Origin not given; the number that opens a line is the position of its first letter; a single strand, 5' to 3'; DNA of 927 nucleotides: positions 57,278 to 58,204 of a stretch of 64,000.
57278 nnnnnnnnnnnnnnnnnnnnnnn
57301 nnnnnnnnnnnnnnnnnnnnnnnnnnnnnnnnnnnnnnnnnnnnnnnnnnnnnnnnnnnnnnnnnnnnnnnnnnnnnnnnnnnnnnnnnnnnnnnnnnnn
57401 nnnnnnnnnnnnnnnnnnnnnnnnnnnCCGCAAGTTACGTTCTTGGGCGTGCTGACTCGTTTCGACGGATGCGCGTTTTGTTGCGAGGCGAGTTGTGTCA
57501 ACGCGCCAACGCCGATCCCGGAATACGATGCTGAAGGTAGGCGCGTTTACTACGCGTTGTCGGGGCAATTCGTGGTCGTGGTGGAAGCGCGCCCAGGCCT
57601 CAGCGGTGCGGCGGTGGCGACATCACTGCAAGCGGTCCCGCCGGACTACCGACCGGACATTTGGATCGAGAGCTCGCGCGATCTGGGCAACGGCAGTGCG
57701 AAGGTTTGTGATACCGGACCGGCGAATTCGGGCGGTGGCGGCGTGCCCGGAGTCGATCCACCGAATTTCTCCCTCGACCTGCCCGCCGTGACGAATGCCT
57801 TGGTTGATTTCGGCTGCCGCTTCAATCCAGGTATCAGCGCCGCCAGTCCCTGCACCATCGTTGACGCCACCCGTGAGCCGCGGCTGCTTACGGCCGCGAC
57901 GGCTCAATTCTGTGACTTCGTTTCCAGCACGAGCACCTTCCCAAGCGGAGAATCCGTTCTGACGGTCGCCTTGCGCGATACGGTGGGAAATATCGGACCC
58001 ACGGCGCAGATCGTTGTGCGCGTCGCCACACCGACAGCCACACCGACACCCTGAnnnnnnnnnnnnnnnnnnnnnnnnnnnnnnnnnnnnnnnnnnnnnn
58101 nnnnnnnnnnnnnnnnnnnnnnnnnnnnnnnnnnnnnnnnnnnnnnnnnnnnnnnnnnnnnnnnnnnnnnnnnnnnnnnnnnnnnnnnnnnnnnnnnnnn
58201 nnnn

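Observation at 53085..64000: The two paralog arrays form one contiguous co-oriented locus: a candidate undescribed extracellular system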

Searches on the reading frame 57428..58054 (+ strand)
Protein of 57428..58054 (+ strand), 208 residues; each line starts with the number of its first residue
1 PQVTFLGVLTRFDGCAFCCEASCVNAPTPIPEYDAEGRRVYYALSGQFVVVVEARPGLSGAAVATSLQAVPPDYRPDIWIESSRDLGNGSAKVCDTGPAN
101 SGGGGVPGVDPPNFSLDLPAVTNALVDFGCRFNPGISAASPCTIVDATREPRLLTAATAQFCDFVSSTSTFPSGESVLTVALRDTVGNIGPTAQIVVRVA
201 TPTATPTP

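Call 12: find_homologous_proteins(query=window:57428-58054:+)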
Query window:57428-58054:+ (208 aa): 97 proteins with E <= 0.001 among 1820 candidates.
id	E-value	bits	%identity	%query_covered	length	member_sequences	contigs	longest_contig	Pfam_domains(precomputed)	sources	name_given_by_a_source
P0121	1.2e-132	458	100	100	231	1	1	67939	-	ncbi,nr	ncbi:MAG: hypothetical protein HY270_14770 [Deltaproteobacteria bacterium]|nr:hypothetical protein [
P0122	1.9e-77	278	63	96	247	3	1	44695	-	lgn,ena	-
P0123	3.5e-77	277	62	95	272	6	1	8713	-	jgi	jgi:hypothetical protein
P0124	2.0e-76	275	59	99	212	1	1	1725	-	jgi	jgi:hypothetical protein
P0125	9.5e-74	266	62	89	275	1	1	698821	-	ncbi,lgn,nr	ncbi:MAG: hypothetical protein KatS3mg077_2688 [Candidatus Binatia bacterium]|nr:MAG: hypothetical p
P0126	5.4e-70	254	62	86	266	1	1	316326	-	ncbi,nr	ncbi:MAG: hypothetical protein N3C12_12660 [Candidatus Binatia bacterium]|nr:hypothetical protein [C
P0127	7.9e-70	253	57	97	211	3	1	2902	-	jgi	-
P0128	1.9e-69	252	63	90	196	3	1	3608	-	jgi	jgi:hypothetical protein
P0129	1.6e-68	249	57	98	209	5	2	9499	-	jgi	jgi:hypothetical protein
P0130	1.8e-68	249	59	96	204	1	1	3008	-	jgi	jgi:hypothetical protein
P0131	3.4e-67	245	57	98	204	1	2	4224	-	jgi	jgi:hypothetical protein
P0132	3.7e-66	241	62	80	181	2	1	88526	-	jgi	jgi:hypothetical protein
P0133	2.4e-65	238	55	98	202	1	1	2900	-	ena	-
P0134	1.0e-63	233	58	90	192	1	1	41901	-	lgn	-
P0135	2.4e-63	232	57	99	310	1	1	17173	-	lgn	-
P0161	4.7e-47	179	51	89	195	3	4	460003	-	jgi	jgi:hypothetical protein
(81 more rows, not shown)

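Call 24: predict_structure(alignment_id=A5)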
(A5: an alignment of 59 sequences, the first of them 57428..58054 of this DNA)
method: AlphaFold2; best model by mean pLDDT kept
length: 208 residues; sequences in the alignment: 59
mean_pLDDT: 92.9   pTM: 0.89
mean pLDDT of the five models: 92.9, 91.3, 91.0, 90.1, 89.9
residues with pLDDT >= 90: 170; 70-90: 25; 50-70: 13; < 50: 0
segments of 3 or more residues with pLDDT < 50: none
pLDDT, mean of each block of 10 residues (from residue 1): 96 73 62 96 95 98 97 96 97 90 92 96 97 97 91 97 96 98 97 98 90
secondary structure, 60 per line:
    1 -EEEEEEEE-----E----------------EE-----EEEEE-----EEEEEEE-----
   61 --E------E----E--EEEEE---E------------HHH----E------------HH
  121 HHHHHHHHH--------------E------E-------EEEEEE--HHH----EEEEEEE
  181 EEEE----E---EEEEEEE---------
elements in order: E2-9 E39-43 E49-55 E78-82 H119-129 E159-164 E174-184 E193-199

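Call 28: fold_search(model_id=the predicted structure, library=pdb)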
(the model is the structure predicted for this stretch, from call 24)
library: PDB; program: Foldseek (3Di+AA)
matches with E <= 10: 1312; with E <= 0.001: 0
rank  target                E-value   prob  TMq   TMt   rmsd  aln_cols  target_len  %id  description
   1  2ata_A                3.3e-03  0.54  0.25  0.27  14.3       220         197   11  Structural Basis of DNA Recognition by p53 Tetramers (complex II) (released 2006-07-11)
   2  8xcb_A                5.1e-03  0.51  0.26  0.28  13.8       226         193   11  Cocrystal structure of p53 in complex of B20 (released 2025-06-11)
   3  8xcb_C                6.5e-03  0.47  0.27  0.28  13.8       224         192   11  Cocrystal structure of p53 in complex of B20 (released 2025-06-11)
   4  3d0a_D                8.2e-03  0.47  0.27  0.28  13.7       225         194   12  Human p53 core domain with hot spot mutation R249S and second site suppressor mutation H168R in sequence-specific comp (released 2009-01-20)
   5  7b4g_A                9.3e-03  0.47  0.27  0.28  13.6       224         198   11  Structural basis of reactivation of oncogenic p53 mutants by a small molecule: methylene quinuclidinone (MQ). Human p5 (released 2021-12-08)
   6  2ahi_A                9.3e-03  0.44  0.27  0.27  14.2       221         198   12  Structural Basis of DNA Recognition by p53 Tetramers (complex III) (released 2006-07-11)
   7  7eds_A                9.3e-03  0.41  0.25  0.26  14.5       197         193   11  Human p53 core domain with germline hot spot mutation M133T in complex with the natural PIG3 p53-response element and  (released 2022-06-22)
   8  2ata_D                9.3e-03  0.35  0.25  0.25  14.5       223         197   12  Structural Basis of DNA Recognition by p53 Tetramers (complex II) (released 2006-07-11)
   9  4qo1_B                9.9e-03  0.28  0.25  0.25  15.3       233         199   11  p53 DNA binding domain in complex with Nb139 (released 2014-10-29)
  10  3d07_B                1.0e-02  0.38  0.26  0.27  13.8       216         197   12  Human p53 core domain with hot spot mutation R249S (III) (released 2009-01-20)
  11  7dhy_C                1.1e-02  0.38  0.26  0.28  13.7       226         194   12  Arsenic-bound p53 DNA-binding domain mutant G245S (released 2021-03-03)
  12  7ezj_J                1.2e-02  0.35  0.26  0.26  12.9       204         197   10  Crystal structure of p73 DNA binding domain complex bound with 1 bp and 2 bp spacer DNA response elements. (released 2022-04-13)
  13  7b4b_B                1.2e-02  0.33  0.25  0.27  14.3       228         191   10  Structural basis of reactivation of oncogenic p53 mutants by a small molecule: methylene quinuclidinone (MQ). Human p5 (released 2021-12-08)
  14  4g83_A                1.2e-02  0.33  0.24  0.25  14.4       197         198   10  Crystal Structure of p73 DNA-Binding Domain Tetramer bound to a Full Response-Element (released 2013-01-16)
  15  4loe_A                1.3e-02  0.41  0.26  0.28  14.2       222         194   12  Human p53 Core Domain Mutant N239Y (released 2013-07-31)
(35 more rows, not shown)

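Call 30: search_protein_families(library=pfam, alignment_id=A5, max_evalue=0.01)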
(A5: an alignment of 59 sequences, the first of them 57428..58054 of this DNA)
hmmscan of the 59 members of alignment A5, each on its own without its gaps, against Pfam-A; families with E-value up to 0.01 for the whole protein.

A. member 1, window:57428-58054:+ (208 aa): 0 families

B. families by the number of members that match (of 59 scanned): 3 families
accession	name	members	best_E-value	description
PF00036.39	EF-hand_1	5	2.1e-05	EF hand domain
PF13405.12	EF-hand_6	2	0.0011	EF-hand domain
PF13202.12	EF-hand_5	1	0.0076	EF hand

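Call 32: search_solved_structures(query=A5, max_evalue=10)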
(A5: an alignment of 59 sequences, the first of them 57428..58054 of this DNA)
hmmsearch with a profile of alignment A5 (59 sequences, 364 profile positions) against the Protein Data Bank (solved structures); distinct sequences matched with E-value up to 10: 0.

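Call 49: find_encoding_contigs(protein=P0126, flank=10000, max_places=2)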
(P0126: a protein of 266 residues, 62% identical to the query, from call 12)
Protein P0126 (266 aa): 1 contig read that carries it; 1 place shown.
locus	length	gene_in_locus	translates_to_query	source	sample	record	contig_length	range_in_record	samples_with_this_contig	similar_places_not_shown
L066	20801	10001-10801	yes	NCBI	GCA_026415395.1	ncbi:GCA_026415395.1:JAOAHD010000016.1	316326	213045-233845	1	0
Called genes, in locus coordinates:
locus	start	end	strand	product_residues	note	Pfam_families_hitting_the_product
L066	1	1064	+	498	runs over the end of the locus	-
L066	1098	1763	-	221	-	PF00293:NUDIX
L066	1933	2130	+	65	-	PF01192:RNA_pol_Rpb6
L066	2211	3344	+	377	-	PF00226:DnaJ, PF01556:DnaJ_C, PF00684:DnaJ_CXXCXGXG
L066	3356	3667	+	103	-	PF13591:MerR_2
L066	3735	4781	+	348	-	PF00140:Sigma70_r1_2, PF04542:Sigma70_r2, PF04539:Sigma70_r3 (weak), PF04545:Sigma70_r4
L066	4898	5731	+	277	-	PF00561:Abhydrolase_1, PF00975:Thioesterase, PF12146:Hydrolase_4, PF12697:Abhydrolase_6, PF00561:Abhydrolase_1 (weak), PF08386:Abhydrolase_4 (weak)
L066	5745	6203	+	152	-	PF01243:PNPOx_N, PF12900:Pyridox_ox_2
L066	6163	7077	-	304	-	-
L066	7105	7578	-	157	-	-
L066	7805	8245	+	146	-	-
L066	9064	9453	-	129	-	-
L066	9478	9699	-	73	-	-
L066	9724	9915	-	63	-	-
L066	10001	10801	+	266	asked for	-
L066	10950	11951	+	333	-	-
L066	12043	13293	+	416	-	PF20943:DUF4785_3rd (weak)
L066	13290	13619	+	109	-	-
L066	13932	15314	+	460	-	-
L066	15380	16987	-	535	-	PF03255:ACCA, PF01039:Carboxyl_trans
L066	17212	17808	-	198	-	PF13505:OMP_b-brl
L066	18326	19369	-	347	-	PF14020:DUF4236, PF21545:T7SS_EccA1_N (faint), PF07719:TPR_2 (faint), PF13174:TPR_6 (faint), PF13371:TPR_9 (faint), PF13428:TPR_14 (faint), PF13432:TPR_16 (faint), PF14559:TPR_19 (faint)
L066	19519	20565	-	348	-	PF00005:ABC_tran, PF13304:AAA_21 (faint), PF17850:CysA_C_terminal, PF12857:TOBE_3 (weak)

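Call 50: find_encoding_contigs(protein=P0161, flank=10000, max_places=2)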
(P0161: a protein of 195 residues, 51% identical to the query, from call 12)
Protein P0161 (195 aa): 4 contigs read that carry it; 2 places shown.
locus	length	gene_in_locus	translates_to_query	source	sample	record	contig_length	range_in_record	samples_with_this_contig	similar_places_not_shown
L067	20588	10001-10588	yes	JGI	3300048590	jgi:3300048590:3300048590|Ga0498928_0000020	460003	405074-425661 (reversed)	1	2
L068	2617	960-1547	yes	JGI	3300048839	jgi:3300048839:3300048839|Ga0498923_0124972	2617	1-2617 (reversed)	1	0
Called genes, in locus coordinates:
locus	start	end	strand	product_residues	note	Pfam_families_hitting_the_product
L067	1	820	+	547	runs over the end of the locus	PF12895:ANAPC3 (faint), PF00515:TPR_1 (faint), PF07719:TPR_2 (faint), PF13174:TPR_6 (faint), PF13414:TPR_11 (faint), PF13424:TPR_12 (faint), PF14559:TPR_19 (weak), PF13432:TPR_16, +2 more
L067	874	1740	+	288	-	PF04773:FecR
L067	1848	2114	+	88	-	PF11839:Alanine_zipper (weak)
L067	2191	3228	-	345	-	PF08240:ADH_N, PF00107:ADH_zinc_N, PF13602:ADH_zinc_N_2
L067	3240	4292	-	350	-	PF08240:ADH_N, PF16912:Glu_dehyd_C (weak), PF00107:ADH_zinc_N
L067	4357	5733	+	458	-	PF06144:DNA_pol3_delta (faint), PF21694:DNA_pol3_delta_C (weak)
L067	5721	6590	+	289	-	PF00561:Abhydrolase_1, PF12146:Hydrolase_4, PF12697:Abhydrolase_6, PF03096:Ndr, PF08386:Abhydrolase_4 (weak)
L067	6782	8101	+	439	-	-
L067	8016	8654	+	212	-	-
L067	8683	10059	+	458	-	-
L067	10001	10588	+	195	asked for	-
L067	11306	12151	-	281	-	-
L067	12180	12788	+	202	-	-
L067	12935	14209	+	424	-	-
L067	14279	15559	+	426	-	-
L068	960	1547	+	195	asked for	-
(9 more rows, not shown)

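Call 65: search_protein_representatives(alignment_id=A6)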
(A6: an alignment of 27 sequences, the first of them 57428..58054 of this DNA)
Query: 27 sequences, 205 profile positions. Proteins with E-value up to 0.001 (for the whole library): 638; up to 1e-10: 512; up to 1e-30: 370. The best 150 are listed.
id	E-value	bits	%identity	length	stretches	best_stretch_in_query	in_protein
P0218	7.4e-197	666.1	-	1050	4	23-203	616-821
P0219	8.5e-148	505.9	-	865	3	22-199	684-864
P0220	2.8e-137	471.5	-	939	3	26-199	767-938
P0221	4.0e-134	461.2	-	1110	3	9-205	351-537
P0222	9.3e-131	450.2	-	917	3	24-199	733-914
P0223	5.7e-106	369.3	-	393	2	25-203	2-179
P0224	3.0e-105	366.9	-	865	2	29-204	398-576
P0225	7.2e-105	365.7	-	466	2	24-204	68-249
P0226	2.2e-103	360.8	-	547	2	24-203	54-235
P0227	1.0e-100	352.1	-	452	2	23-203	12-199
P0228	6.3e-100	349.5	-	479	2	23-199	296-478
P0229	9.3e-99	345.7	-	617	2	23-203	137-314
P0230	1.5e-95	335.2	-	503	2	26-204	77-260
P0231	9.7e-95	332.6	-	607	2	25-204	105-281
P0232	3.5e-94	330.7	-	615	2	7-198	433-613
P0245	7.0e-88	310.2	-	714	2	24-201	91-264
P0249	4.0e-87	307.7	-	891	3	23-200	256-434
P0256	7.5e-85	300.3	-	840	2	32-200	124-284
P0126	9.6e-76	270.5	-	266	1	14-205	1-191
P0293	1.5e-52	194.8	-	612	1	4-200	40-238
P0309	1.6e-49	184.9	-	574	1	11-202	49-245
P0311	4.6e-49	183.4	-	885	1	10-205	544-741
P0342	1.4e-45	172.0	-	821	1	4-203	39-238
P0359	3.1e-44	167.6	-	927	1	24-202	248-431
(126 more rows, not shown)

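Call 66: search_protein_families(library=pfam, proteins=[P0218, P0221, P0224, P0245, P0249, P0256, P0293, P0311, P0342, P0359], max_evalue=0.01)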
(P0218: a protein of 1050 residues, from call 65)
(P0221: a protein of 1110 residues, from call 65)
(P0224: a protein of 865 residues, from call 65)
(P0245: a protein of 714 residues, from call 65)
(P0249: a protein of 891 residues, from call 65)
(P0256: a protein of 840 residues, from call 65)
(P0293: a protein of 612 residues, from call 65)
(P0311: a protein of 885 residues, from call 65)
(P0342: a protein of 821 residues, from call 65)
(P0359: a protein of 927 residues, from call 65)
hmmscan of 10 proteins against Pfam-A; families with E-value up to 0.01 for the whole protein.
P0218 (1050 aa): 2 families
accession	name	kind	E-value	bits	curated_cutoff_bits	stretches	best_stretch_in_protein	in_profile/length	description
PF02494.22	HYR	-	1.4e-05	25.7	21.7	0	788-815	53-79/81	HYR domain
PF00404.24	Dockerin_1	-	0.00053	20.6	22.9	1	35-85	2-55/57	Dockerin type I domain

P0221 (1110 aa): 0 families

P0224 (865 aa): 0 families

P0245 (714 aa): 2 families
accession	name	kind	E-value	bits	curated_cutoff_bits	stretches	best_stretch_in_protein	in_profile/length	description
PF00404.24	Dockerin_1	-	2.8e-05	24.7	22.9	1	28-71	3-49/57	Dockerin type I domain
PF00036.39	EF-hand_1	-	0.0023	17.8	25.4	0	58-74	9-25/29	EF hand domain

P0249 (891 aa): 0 families

P0256 (840 aa): 1 family
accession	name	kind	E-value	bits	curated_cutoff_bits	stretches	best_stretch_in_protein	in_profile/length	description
PF00404.24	Dockerin_1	-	0.00028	21.4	22.9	1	33-95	1-55/57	Dockerin type I domain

P0293 (612 aa): 3 families
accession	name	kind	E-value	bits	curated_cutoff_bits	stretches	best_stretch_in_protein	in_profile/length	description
PF00404.24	Dockerin_1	-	1.3e-06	28.9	22.9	1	359-409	2-52/57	Dockerin type I domain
PF13620.12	CarboxypepD_reg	-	0.002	18.9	32.3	1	303-356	1-55/82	Carboxypeptidase regulatory-like domain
PF00963.24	Cohesin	-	0.0063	17.1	24.1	0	517-589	18-100/139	Cohesin domain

P0311 (885 aa): 2 families
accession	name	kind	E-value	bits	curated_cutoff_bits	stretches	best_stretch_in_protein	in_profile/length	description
PF13229.12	Beta_helix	-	9e-12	45.3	25.9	1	101-275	2-155/158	Right handed beta helix region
PF02415.23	Chlam_PMP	-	2.4e-09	36.9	20.6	0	223-240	1-18/19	Chlamydia polymorphic membrane protein (Chlamydia_PMP) repeat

P0342 (821 aa): 2 families
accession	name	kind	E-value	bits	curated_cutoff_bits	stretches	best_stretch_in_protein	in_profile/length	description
PF13620.12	CarboxypepD_reg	-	7.7e-06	26.6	32.3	1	334-389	1-58/82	Carboxypeptidase regulatory-like domain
PF00404.24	Dockerin_1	-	0.0003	21.4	22.9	1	395-439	10-54/57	Dockerin type I domain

P0359 (927 aa): 1 family
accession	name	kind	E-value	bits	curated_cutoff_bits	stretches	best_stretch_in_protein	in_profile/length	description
PF00036.39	EF-hand_1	-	0.0012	18.7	25.4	0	870-887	10-27/29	EF hand domain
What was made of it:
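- On Dockerin type I (PF00404), tested for HEAD N-terminal modules: Some HEAD relatives reach 24.7-28.9 bits (call 66).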

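Call 68: list_cluster_members(proteins=[P0293, P0309, P0342, P0218, P0219, P0311])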
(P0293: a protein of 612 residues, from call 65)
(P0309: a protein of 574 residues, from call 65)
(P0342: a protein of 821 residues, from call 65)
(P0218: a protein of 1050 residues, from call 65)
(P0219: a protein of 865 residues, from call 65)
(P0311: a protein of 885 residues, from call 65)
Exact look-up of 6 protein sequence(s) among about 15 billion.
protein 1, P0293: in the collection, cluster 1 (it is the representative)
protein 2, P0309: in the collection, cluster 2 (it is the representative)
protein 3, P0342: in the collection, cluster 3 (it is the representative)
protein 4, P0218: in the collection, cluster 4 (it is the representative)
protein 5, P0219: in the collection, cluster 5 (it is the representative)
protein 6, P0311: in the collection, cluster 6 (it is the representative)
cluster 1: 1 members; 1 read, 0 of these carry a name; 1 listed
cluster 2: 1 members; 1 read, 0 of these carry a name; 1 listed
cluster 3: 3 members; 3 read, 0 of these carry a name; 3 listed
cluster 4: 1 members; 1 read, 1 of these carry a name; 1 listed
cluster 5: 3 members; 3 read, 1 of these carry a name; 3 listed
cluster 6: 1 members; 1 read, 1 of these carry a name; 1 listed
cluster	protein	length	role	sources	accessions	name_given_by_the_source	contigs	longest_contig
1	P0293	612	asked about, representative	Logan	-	-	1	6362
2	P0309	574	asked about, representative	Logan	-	-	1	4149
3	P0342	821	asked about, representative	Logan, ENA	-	-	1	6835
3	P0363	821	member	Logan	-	-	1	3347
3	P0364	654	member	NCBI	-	-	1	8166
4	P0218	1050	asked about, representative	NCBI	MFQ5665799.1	MAG: hypothetical protein ACE5I7_05135 [Candidatus Binatia bacterium]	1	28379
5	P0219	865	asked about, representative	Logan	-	-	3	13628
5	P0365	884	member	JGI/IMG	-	hypothetical protein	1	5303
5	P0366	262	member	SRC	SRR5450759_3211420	-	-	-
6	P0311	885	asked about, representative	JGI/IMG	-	predicted outer membrane repeat protein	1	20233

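Call 76: search_protein_families(library=phrogs, proteins=[window:57428-58054:+], max_evalue=0.1)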
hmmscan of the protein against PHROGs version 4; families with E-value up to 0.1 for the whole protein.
window:57428-58054:+ (208 aa): 0 families

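Call 77: search_protein_families(library=padloc, proteins=[window:57428-58054:+], max_evalue=0.1)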
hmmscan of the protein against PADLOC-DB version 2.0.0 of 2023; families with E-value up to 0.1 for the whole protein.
window:57428-58054:+ (208 aa): 0 families
